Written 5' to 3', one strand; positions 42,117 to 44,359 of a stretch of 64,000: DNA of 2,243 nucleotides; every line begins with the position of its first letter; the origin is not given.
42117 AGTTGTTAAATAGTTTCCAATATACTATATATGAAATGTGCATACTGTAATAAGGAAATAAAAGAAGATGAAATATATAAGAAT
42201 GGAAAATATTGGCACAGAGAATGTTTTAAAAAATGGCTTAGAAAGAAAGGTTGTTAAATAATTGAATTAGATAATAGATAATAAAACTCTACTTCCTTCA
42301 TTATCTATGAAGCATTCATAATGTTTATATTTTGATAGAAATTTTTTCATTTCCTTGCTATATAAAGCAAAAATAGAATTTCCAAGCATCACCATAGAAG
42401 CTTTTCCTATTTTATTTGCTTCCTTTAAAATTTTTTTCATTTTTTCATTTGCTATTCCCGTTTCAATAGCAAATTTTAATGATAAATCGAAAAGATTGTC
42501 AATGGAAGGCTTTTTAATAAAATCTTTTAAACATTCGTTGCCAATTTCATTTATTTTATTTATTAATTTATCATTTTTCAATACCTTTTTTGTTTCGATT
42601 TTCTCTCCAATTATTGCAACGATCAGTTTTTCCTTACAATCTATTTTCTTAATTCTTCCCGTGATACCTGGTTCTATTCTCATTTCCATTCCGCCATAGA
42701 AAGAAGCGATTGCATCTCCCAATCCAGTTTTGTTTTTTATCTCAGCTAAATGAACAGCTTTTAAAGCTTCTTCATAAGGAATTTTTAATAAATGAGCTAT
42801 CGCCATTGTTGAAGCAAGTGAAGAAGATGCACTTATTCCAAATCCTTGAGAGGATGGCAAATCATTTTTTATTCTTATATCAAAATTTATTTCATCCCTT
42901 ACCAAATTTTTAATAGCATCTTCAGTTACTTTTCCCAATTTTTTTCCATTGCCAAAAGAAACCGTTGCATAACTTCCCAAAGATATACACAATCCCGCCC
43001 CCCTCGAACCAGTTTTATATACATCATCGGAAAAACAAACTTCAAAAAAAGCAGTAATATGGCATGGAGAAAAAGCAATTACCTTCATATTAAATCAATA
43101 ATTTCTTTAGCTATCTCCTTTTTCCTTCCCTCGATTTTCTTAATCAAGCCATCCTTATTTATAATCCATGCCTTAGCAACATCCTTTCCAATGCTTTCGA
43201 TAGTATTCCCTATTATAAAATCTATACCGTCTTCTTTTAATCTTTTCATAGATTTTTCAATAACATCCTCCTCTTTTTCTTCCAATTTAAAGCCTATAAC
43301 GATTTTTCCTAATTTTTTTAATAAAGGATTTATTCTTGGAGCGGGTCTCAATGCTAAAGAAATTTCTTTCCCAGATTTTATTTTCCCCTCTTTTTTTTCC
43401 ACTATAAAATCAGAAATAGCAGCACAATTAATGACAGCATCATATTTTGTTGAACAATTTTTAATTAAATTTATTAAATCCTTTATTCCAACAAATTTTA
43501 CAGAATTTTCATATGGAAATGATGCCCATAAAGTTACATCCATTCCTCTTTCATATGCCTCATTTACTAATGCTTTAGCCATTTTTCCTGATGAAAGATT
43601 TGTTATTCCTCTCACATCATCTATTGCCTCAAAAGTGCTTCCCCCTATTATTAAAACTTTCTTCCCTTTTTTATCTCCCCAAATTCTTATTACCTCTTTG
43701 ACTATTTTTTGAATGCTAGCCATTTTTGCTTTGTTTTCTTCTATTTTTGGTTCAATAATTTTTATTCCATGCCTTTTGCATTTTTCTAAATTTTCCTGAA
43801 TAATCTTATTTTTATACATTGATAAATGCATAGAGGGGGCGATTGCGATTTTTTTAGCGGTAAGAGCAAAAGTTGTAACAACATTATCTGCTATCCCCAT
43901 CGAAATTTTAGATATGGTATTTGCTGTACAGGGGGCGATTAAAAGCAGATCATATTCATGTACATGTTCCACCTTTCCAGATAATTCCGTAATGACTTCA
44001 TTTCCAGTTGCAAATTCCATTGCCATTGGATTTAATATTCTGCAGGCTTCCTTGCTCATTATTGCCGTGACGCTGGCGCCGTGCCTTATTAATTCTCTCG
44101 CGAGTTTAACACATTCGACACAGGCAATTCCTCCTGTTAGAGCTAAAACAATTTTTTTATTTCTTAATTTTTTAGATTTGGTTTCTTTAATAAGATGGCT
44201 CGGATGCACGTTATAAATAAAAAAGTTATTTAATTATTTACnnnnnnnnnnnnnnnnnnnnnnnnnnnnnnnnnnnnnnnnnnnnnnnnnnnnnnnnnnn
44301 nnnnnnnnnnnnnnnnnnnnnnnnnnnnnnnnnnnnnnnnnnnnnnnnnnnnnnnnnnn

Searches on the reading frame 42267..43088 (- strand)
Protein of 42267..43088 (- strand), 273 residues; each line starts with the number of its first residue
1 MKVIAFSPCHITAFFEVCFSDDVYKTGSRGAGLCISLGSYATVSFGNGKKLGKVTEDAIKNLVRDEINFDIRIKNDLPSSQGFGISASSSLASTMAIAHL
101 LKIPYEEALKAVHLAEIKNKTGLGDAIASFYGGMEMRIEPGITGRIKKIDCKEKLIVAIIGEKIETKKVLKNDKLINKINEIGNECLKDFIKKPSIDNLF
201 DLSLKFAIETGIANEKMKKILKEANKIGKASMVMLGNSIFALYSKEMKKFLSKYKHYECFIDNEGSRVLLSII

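Call 38: search_protein_families(library=pfam, proteins=[window:42267-43088:-], max_evalue=0.000001)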
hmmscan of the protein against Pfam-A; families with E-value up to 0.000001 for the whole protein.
window:42267-43088:- (273 aa): 1 family
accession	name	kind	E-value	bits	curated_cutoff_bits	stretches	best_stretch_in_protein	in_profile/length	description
PF00288.32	GHMP_kinases_N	-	1.8e-10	41.4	22.3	1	59-133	7-87/87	GHMP kinases N terminal domain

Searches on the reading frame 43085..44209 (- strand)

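Call 38: search_protein_families(library=pfam, proteins=[window:43085-44209:-], max_evalue=0.000001)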
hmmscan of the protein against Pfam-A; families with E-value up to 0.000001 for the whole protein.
window:43085-44209:- (374 aa): 2 families
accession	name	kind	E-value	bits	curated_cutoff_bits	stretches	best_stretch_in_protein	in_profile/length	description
PF04127.22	DFP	-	1.5e-36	126.4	22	1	181-344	2-180/186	DNA/pantothenate metabolism flavoprotein C-terminal domain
PF02441.25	Flavoprotein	-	1.5e-29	103.1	22.7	1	18-175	1-160/162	Flavoprotein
